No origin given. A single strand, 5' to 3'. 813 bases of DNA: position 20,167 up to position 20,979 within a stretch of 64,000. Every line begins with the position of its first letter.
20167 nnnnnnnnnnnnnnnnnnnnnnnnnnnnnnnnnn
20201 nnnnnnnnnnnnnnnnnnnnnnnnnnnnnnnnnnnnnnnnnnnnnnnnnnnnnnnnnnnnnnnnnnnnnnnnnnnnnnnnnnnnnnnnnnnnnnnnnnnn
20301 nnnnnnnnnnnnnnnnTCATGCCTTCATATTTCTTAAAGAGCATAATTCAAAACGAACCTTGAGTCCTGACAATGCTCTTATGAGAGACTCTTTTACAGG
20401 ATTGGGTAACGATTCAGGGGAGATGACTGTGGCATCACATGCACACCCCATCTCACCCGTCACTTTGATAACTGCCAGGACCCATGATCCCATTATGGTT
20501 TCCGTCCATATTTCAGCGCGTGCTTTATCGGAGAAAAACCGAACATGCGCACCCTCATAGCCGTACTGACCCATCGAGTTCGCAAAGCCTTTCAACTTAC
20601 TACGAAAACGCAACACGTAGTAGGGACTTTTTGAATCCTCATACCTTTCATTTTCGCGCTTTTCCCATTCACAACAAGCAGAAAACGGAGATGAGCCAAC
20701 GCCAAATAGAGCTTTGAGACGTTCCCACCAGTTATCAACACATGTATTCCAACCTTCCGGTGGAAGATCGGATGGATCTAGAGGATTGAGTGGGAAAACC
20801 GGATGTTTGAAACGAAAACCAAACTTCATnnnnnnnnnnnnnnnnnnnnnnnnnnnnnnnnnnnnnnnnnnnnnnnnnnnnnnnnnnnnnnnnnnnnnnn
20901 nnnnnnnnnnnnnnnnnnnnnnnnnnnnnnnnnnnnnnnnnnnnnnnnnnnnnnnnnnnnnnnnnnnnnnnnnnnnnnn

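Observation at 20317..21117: Tandem paralogous small-protein genes inserted between rpsG and fusA, after a terminator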

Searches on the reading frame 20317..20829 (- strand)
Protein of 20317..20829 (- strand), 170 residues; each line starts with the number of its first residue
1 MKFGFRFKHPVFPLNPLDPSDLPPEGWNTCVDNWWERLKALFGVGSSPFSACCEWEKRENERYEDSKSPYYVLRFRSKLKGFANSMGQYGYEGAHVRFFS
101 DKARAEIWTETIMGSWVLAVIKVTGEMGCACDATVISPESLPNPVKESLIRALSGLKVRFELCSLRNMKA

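Call 5: search_protein_families(library=pfam, proteins=[window:20317-20829:-], max_evalue=10)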
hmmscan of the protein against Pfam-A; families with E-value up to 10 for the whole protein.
window:20317-20829:- (170 aa): 2 families
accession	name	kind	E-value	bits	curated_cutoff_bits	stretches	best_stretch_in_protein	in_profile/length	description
PF09603.15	Fib_succ_major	-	0.0016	19.2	33.9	1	19-115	62-158/187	Fibrobacter succinogenes major domain (Fib_succ_major)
PF17975.6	RNR_Alpha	-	0.017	16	26.4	1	71-112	5-46/101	Ribonucleotide reductase alpha domain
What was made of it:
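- Closest known: Fib_succ_major domain. Same: One weak hit of ORF170 residues 19-115 (E 0.0016, 19 bits; call 5).
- Tried and rejected: Fib_succ_major hit (call 5): rejected.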

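Call 6: find_homologous_proteins(query=window:20317-20829:-, max_evalue=0.01)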
Query window:20317-20829:- (170 aa): 4 proteins with E <= 0.01 among 36 candidates.
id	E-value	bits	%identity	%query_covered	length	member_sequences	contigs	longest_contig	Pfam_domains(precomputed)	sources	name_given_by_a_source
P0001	3.7e-115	400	100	100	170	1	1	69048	-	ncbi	-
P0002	4.6e-72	259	69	100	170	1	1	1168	-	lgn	-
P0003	1.1e-64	235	66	100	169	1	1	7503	-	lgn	-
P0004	9.5e-58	213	61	99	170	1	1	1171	-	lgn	-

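Call 7: search_protein_families(library=ncbifam, proteins=[window:20317-20829:-], max_evalue=10)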
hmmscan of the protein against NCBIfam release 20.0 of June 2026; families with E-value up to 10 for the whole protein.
window:20317-20829:- (170 aa): 0 families

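Call 8: find_encoding_contigs(protein=P0003, flank=8000)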
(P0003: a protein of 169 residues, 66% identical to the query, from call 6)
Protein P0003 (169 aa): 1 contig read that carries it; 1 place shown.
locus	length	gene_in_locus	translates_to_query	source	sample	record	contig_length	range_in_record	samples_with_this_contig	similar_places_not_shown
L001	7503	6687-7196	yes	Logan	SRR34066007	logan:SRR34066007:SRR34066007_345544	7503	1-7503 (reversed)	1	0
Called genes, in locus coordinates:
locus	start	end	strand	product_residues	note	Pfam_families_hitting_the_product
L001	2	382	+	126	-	?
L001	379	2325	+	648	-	-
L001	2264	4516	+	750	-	-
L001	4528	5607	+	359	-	-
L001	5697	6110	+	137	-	PF00164:Ribosom_S12_S23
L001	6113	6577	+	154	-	PF00177:Ribosomal_S7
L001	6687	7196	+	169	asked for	-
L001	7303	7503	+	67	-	?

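Call 9: find_encoding_contigs(protein=P0001, flank=3000, max_places=3)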
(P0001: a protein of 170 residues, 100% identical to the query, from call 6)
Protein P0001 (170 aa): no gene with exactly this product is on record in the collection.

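Call 11: find_encoding_contigs(protein=P0002, flank=3000)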
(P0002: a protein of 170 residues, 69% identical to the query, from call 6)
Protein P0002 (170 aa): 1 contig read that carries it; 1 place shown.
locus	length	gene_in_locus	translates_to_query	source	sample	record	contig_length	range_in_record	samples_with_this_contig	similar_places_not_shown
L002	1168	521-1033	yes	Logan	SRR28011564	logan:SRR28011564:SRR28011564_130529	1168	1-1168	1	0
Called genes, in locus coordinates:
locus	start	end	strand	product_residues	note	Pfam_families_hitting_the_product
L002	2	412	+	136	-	?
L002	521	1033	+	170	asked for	-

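Call 12: find_encoding_contigs(protein=P0004, flank=3000)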
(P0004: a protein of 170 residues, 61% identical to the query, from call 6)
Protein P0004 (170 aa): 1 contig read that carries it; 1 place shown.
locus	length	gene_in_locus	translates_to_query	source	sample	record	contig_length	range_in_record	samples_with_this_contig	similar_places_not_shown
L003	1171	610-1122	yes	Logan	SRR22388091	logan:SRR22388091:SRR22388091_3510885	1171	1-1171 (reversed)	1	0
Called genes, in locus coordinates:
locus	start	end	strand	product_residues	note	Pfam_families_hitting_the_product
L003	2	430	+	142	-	?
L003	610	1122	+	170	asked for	-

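Call 20: find_related_loci(query=A2, collection=genome_contigs, flank=6000)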
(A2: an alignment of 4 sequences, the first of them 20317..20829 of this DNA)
Query A2 (170 aa) in genome_contigs; peptide patterns used: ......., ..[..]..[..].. (x = any residue, [..] = any of these).
132 stretches matched a pattern, but none encodes a relative of the query by tblastn (E <= 1e-3).
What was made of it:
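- Tried and rejected: Genome scan with the fusion alignment: found nothing (call 20).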

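Call 26: predict_structure(alignment_id=A2)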
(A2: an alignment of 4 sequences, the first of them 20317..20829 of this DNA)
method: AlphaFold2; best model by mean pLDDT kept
length: 170 residues; sequences in the alignment: 4
mean_pLDDT: 45.2   pTM: 0.39
mean pLDDT of the five models: 45.2, 39.4, 38.7, 38.2, 37.8
residues with pLDDT >= 90: 0; 70-90: 0; 50-70: 75; < 50: 95
segments of 3 or more residues with pLDDT < 50: 1-79, 157-170
pLDDT, mean of each block of 10 residues (from residue 1): 26 34 35 38 33 37 35 37 53 53 57 61 60 63 63 53 31
secondary structure, 60 per line:
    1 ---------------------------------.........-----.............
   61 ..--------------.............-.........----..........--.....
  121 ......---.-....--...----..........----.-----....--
elements in order: H34-42 H48-62 H77-89 E91-99 E104-113 E116-126 E132-135 H145-154 H165-168
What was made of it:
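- On Type II toxin-antitoxin system: N is Pro-rich with two predicted short helices (call 26, low confidence).
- No direct evidence that N binds C. The AF2 model of the fusion was uninformative (pLDDT 45, call 26).
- Tried and rejected: AF2 of the whole 170-aa protein with 4 sequences: pLDDT 45, unusable (call 26).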

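Call 29: search_protein_representatives(alignment_id=A2)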
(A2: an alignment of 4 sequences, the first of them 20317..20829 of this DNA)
Query: 4 sequences, 169 profile positions. Proteins with E-value up to 0.001 (for the whole library): 54; up to 1e-10: 23; up to 1e-30: 1. The best 54 are listed.
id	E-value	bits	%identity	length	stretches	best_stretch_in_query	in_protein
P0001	3.3e-97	339.7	-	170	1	1-169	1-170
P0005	2.2e-24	102.7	-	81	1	1-69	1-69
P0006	4.0e-18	82.3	-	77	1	1-64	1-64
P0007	6.0e-18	81.7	-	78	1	1-62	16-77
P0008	1.0e-17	81.0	-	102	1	67-161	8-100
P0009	2.3e-17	79.8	-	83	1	3-62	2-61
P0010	7.5e-17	78.2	-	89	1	2-63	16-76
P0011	6.5e-16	75.1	-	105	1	1-65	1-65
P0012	1.6e-14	70.6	-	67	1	5-62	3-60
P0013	1.6e-14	70.6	-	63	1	4-63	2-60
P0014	2.2e-14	70.1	-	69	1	4-66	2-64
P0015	1.1e-13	67.8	-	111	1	67-163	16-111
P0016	1.4e-13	67.5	-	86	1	4-73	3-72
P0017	1.7e-13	67.3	-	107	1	63-161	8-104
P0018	5.0e-13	65.7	-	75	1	4-69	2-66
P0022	1.0e-12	64.7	-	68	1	4-62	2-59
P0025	6.9e-11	58.8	-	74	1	1-62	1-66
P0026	7.1e-11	58.7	-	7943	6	110-165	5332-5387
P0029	3.3e-10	56.5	-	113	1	67-161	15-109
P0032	2.4e-09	53.8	-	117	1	67-161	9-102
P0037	1.6e-07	47.8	-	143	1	4-63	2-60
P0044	5.0e-06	42.9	-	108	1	67-160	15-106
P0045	5.4e-06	42.8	-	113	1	66-163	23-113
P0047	2.2e-05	40.8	-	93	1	5-63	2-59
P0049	4.0e-05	40.0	-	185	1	4-62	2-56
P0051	1.4e-04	38.2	-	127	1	66-162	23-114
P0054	2.1e-04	37.7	-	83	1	4-64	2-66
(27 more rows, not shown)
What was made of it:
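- On Core translation factor or ribosomal protein: There are ~54 clusters among 1.84 billion representatives (call 29).
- Checked: The remaining ~107 residues are a separate module that exists as an independent protein elsewhere (call 29).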

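Call 31: find_encoding_contigs(protein=P0008, flank=5000)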
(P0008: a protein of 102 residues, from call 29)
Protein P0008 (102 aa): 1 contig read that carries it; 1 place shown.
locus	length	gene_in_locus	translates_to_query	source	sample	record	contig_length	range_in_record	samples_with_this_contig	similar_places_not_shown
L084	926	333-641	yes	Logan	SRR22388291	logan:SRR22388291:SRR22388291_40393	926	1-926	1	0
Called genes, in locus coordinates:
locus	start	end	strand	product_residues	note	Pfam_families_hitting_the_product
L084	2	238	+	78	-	?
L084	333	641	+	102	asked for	-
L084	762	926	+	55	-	?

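Call 32: find_encoding_contigs(protein=P0005, flank=5000)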
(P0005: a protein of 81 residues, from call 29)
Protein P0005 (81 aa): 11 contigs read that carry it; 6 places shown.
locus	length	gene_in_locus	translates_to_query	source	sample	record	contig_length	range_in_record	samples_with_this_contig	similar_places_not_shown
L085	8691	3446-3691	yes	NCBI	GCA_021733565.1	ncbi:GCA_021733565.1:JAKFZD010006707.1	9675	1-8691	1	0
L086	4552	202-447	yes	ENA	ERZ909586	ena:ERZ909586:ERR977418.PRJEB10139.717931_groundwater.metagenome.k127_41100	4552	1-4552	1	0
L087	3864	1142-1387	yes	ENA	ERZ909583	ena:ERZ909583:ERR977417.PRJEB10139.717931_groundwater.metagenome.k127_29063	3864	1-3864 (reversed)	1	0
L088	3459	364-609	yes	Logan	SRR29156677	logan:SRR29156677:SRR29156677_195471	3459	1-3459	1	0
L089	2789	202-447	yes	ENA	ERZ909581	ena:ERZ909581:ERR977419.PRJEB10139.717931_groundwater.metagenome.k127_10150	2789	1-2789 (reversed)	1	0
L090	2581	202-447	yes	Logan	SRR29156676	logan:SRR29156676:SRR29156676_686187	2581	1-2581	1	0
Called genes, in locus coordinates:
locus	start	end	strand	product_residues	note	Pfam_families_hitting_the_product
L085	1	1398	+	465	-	?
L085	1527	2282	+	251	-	-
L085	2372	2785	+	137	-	PF00164:Ribosom_S12_S23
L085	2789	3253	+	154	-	PF00177:Ribosomal_S7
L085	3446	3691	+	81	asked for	-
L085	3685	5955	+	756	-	PF00009:GTP_EFTU, PF03144:GTP_EFTU_D2, PF22042:EF-G_D2, PF14492:EFG_III, PF16658:RF3_C (weak), PF03764:EFG_IV, PF00679:EFG_C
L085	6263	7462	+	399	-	PF00009:GTP_EFTU, PF03144:GTP_EFTU_D2, PF03143:GTP_EFTU_D3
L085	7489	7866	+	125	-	PF00338:Ribosomal_S10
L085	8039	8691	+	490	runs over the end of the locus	PF09430:EMC7_beta-sandw (faint), PF13620:CarboxypepD_reg, PF13715:CarbopepD_reg_2 (weak), PF17210:SdrD_B (faint), PF17802:SpaA (faint), PF22904:NOMO1-like_2nd (faint)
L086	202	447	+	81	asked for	-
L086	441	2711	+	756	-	PF00009:GTP_EFTU, PF03144:GTP_EFTU_D2, PF22042:EF-G_D2, PF14492:EFG_III, PF16658:RF3_C (weak), PF03764:EFG_IV, PF00679:EFG_C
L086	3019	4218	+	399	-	PF00009:GTP_EFTU, PF03144:GTP_EFTU_D2, PF03143:GTP_EFTU_D3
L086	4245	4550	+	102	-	?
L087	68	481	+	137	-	PF00164:Ribosom_S12_S23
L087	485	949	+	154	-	PF00177:Ribosomal_S7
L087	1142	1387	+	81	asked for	-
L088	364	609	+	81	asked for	-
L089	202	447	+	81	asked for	-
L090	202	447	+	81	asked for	-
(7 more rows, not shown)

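Call 45: find_homologous_proteins(query=A4, max_evalue=0.001)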
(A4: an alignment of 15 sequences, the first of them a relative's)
Query A4 (15 sequences) (102 aa, profile of the alignment): 11 proteins with E <= 0.001 among 761 candidates.
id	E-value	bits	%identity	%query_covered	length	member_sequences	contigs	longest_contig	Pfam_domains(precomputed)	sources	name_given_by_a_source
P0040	3.8e-34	135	38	89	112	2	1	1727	-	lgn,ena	-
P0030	2.0e-33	132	29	90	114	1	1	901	-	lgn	-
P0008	4.7e-31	125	100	100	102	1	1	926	-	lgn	-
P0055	2.0e-30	123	36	88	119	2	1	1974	-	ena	-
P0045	1.9e-27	113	34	90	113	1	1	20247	-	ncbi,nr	ncbi:MAG: hypothetical protein NUV60_01290 [Patescibacteria group bacterium]|nr:hypothetical protein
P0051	2.1e-27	113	36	72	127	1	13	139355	-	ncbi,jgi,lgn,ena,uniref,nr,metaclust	ncbi:MAG: hypothetical protein A2937_02930 [Candidatus Yonathbacteria bacterium RIFCSPLOWO2_01_FULL_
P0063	4.8e-27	112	30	90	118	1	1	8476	-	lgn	-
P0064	3.3e-24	103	36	92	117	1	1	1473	-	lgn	-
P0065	4.1e-23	99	51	93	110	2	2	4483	-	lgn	-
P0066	7.0e-23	98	38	86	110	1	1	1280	-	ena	-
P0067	1.4e-22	98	49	95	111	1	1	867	-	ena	-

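Call 46: find_encoding_contigs(protein=P0051, flank=4000, max_places=3)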
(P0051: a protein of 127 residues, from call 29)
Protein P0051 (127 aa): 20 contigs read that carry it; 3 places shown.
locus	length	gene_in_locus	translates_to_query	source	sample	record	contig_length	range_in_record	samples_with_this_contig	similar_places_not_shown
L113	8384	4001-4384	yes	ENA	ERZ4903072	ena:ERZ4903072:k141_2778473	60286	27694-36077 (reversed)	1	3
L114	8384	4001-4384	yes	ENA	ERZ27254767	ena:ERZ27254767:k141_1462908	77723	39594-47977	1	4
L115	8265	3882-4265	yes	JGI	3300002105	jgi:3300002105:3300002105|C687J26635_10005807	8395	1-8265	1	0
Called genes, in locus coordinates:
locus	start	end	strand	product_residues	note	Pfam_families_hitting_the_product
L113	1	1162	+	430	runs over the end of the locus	PF08245:Mur_ligase_M, PF02875:Mur_ligase_C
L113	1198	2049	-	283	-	-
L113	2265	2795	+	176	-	-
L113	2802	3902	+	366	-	PF03724:META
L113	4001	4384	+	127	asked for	-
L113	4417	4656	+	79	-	-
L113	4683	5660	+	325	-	-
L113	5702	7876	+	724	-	PF00270:DEAD, PF00271:Helicase_C, PF16124:RecQ_Zn_bind, PF09382:RQC, PF00570:HRDC, PF14493:HTH_40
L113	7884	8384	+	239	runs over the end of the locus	PF00702:Hydrolase (weak), PF12710:HAD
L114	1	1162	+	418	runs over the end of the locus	PF08245:Mur_ligase_M, PF02875:Mur_ligase_C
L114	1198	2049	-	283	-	-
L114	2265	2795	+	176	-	-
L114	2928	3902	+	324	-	PF03724:META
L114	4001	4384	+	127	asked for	-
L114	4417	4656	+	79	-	-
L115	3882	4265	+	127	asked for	-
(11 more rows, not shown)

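Call 47: find_encoding_contigs(protein=P0045, flank=4000, max_places=2)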
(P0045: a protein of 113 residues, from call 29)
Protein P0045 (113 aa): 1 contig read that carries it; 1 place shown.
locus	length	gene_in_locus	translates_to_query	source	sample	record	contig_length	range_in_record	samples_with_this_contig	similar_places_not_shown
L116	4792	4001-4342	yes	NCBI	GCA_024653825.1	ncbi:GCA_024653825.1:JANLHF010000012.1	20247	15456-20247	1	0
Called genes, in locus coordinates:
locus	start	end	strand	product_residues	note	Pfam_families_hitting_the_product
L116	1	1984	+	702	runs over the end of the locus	-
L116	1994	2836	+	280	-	-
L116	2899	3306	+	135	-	PF00164:Ribosom_S12_S23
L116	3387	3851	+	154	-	PF00177:Ribosomal_S7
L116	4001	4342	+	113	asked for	-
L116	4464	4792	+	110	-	PF00009:GTP_EFTU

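Call 48: find_encoding_contigs(protein=P0054, flank=4000, max_places=2)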
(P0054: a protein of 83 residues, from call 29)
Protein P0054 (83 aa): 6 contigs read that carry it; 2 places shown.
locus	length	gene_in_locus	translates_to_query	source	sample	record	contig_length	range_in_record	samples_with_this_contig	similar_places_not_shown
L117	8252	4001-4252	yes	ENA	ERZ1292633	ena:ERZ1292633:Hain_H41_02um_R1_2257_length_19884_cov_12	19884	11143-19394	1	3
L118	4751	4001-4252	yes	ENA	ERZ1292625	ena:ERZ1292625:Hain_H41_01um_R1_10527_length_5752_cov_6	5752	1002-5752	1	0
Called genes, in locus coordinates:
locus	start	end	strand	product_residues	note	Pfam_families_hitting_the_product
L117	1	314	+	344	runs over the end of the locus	PF05496:RuvB_N (weak), PF06068:TIP49 (faint), PF13177:DNA_pol3_delta2 (weak), PF00004:AAA, PF07728:AAA_5 (faint), PF13401:AAA_22 (faint), PF13177:DNA_pol3_delta2, PF12169:DNA_pol3_gamma3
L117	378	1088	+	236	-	-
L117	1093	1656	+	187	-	-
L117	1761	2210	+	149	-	PF08719:NADAR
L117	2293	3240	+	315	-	-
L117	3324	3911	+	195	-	PF00406:ADK (weak), PF01121:CoaE (faint), PF13207:AAA_17, PF13238:AAA_18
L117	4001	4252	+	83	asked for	-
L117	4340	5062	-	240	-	PF00551:Formyl_trans_N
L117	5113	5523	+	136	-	PF01814:Hemerythrin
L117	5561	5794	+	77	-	-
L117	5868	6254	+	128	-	PF07883:Cupin_2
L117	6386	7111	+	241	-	PF05822:UMPH-1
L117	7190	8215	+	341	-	-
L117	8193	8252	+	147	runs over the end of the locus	-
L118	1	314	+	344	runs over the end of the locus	PF05496:RuvB_N (weak), PF06068:TIP49 (faint), PF13177:DNA_pol3_delta2 (weak), PF00004:AAA, PF07728:AAA_5 (faint), PF13401:AAA_22 (faint), PF13177:DNA_pol3_delta2, PF12169:DNA_pol3_gamma3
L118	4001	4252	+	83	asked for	-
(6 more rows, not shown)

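Call 49: find_encoding_contigs(protein=P0047, flank=4000, max_places=2)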
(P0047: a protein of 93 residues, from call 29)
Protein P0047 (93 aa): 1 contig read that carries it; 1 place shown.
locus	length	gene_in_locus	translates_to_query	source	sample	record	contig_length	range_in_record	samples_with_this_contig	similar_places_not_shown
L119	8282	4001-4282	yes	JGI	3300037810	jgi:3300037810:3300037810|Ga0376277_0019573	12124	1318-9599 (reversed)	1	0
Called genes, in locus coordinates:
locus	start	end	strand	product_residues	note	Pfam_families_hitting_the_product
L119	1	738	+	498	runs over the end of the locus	PF13567:DUF4131, PF03772:Competence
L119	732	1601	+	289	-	PF00753:Lactamase_B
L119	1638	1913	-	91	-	-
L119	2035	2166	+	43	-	-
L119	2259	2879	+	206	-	PF02163:Peptidase_M50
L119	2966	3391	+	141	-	PF00164:Ribosom_S12_S23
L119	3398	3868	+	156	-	PF00177:Ribosomal_S7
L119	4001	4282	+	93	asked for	-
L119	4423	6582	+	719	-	PF00009:GTP_EFTU, PF03144:GTP_EFTU_D2, PF22042:EF-G_D2, PF14492:EFG_III, PF16658:RF3_C (weak), PF03764:EFG_IV, PF00679:EFG_C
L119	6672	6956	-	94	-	-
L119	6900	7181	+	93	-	-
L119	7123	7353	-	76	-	-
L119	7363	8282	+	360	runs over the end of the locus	PF00009:GTP_EFTU, PF03144:GTP_EFTU_D2, PF03143:GTP_EFTU_D3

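Call 71: search_protein_families(library=padloc, proteins=[window:20317-20829:-, P0008, P0005, P0051, P0017, P0013, P0045], max_evalue=1)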
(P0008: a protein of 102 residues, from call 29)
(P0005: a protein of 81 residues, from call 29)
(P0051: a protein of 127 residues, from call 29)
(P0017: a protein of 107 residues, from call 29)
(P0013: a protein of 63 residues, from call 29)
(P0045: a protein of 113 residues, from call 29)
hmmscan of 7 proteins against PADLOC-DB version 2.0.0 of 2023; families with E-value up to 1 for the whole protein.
window:20317-20829:- (170 aa): 0 families

P0008 (102 aa): 0 families

P0005 (81 aa): 0 families

P0051 (127 aa): 1 family
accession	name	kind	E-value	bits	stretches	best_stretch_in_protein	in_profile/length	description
PDLC01531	Csm2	-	0.042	12.2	1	37-81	46-88/128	CAS-III-A; effector_SS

P0017 (107 aa): 0 families

P0013 (63 aa): 0 families

P0045 (113 aa): 0 families
